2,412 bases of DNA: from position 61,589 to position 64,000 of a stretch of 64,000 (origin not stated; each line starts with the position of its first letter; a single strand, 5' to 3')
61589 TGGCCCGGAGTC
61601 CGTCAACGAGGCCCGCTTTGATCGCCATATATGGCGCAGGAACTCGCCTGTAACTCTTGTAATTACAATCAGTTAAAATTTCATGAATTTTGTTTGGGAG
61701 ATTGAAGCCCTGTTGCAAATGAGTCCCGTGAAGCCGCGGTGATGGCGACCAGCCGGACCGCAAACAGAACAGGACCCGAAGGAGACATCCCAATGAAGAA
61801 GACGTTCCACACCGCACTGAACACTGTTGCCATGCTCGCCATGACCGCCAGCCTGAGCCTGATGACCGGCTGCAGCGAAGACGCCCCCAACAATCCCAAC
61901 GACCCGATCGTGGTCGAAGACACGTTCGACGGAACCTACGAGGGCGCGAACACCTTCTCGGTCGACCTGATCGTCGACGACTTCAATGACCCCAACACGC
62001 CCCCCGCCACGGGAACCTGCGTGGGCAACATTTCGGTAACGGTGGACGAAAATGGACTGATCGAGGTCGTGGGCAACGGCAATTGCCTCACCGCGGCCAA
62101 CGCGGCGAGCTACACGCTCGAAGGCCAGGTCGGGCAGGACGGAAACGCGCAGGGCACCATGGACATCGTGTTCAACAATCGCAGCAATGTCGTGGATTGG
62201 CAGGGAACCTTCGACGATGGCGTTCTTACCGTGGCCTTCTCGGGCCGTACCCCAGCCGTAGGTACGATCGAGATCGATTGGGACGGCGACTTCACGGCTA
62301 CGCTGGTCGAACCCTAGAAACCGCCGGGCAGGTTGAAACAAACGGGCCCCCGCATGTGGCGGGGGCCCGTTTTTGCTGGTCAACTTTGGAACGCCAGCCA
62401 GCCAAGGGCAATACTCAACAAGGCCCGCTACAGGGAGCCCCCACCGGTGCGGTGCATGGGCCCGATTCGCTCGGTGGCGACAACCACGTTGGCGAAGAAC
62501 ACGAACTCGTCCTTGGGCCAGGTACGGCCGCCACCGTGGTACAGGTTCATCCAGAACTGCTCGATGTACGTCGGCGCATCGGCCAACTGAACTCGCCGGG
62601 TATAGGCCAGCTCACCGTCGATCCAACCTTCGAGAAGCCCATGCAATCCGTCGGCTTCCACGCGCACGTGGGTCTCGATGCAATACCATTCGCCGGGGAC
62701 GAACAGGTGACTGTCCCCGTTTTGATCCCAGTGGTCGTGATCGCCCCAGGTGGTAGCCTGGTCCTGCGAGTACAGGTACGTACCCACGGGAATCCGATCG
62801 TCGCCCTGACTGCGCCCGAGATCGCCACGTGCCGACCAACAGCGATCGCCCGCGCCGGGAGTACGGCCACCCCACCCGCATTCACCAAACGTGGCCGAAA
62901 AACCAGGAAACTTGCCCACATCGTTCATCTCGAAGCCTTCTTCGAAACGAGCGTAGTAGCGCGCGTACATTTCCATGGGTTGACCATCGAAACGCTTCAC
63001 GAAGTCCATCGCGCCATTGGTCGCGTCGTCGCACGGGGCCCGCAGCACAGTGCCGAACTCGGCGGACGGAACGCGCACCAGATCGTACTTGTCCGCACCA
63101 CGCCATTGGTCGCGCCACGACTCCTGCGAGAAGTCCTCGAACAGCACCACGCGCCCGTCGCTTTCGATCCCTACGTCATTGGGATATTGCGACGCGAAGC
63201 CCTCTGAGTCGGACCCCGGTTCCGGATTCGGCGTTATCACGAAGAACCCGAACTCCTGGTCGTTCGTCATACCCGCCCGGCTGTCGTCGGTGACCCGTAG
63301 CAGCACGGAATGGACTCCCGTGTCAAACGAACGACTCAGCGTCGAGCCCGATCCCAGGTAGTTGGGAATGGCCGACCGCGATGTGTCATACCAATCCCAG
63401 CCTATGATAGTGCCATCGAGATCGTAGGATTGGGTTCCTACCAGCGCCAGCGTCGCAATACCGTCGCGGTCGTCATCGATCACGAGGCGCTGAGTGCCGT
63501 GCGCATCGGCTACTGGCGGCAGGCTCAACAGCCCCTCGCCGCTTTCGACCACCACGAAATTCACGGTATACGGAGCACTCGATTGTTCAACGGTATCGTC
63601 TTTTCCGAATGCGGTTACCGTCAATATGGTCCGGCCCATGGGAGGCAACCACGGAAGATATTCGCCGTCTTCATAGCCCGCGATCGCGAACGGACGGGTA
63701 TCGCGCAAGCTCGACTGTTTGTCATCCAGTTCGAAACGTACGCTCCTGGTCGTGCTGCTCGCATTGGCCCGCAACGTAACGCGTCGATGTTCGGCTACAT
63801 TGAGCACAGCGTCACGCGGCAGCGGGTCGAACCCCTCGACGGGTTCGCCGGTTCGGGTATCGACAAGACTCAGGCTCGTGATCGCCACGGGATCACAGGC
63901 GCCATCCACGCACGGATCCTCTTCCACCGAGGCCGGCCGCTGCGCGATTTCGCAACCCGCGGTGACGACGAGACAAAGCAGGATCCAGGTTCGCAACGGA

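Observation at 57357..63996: Triplicated lipoprotein family with a conserved, unplaced ~300-aa C-terminal domain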

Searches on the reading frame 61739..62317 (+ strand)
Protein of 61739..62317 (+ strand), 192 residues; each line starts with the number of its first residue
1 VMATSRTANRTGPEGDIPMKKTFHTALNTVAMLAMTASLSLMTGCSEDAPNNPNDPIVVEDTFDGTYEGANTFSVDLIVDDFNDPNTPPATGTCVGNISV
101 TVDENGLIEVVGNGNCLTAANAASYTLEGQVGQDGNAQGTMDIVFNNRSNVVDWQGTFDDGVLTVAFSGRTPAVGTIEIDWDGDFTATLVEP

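Call 36: search_protein_families(library=pfam, proteins=[window:61739-62317:+], max_evalue=0.001)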
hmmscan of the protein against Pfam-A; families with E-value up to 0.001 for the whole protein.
window:61739-62317:+ (192 aa): 0 families

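Call 60: search_protein_families(library=pfam, proteins=[window:61739-62317:+], max_evalue=0.01)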
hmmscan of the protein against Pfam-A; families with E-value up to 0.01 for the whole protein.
window:61739-62317:+ (192 aa): 0 families

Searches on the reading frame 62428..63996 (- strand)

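Call 3: search_protein_families(library=pfam, proteins=[window:62428-63996:-], max_evalue=1)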
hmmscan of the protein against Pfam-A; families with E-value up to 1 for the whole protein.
window:62428-63996:- (522 aa): 1 family
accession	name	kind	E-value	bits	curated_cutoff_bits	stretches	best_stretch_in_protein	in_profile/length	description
PF21294.4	Polysacc_lyase_14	-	2.4e-08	34.4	27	1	329-503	27-214/215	Polysaccharide lyase 14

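Call 4: search_protein_families(library=ncbifam, proteins=[window:62428-63996:-], max_evalue=1)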
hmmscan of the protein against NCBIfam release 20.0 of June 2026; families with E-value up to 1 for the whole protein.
window:62428-63996:- (522 aa): 0 families
